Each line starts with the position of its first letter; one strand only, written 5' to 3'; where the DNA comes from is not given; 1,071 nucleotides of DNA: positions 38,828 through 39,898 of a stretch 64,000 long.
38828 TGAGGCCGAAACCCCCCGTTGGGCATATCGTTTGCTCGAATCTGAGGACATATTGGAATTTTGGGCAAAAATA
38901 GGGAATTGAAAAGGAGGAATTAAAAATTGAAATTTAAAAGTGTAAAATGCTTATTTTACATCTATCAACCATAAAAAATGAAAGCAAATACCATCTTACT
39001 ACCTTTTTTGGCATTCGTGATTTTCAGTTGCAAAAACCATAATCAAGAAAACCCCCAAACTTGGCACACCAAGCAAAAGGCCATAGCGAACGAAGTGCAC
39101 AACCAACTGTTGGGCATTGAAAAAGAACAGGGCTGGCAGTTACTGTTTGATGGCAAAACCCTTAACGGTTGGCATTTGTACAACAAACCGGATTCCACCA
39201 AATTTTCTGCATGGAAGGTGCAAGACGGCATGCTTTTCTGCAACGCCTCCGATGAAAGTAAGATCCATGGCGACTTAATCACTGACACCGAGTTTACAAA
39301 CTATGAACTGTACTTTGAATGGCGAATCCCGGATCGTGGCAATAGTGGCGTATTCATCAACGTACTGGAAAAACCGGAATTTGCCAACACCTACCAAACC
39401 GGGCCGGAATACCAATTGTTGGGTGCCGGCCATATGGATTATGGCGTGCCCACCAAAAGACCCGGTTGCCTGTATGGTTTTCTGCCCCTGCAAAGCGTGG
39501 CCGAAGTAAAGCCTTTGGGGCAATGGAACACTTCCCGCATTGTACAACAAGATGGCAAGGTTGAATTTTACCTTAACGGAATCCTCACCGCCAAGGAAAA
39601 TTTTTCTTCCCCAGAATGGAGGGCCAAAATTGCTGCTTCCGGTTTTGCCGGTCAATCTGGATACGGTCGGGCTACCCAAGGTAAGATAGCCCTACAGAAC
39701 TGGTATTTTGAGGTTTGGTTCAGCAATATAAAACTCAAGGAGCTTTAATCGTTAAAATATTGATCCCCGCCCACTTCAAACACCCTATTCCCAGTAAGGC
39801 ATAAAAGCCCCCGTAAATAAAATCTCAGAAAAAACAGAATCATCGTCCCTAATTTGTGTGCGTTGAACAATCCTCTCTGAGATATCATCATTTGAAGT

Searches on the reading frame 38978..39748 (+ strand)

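Call 47: search_protein_families(library=pfam, proteins=[window:38978-39748:+], max_evalue=0.001)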
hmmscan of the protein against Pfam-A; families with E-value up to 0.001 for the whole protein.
window:38978-39748:+ (256 aa): 1 family
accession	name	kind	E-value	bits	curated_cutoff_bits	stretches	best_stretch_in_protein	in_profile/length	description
PF06439.18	3keto-disac_hyd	-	1.8e-39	136.2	26.8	1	52-254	1-187/187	3-keto-disaccharide hydrolase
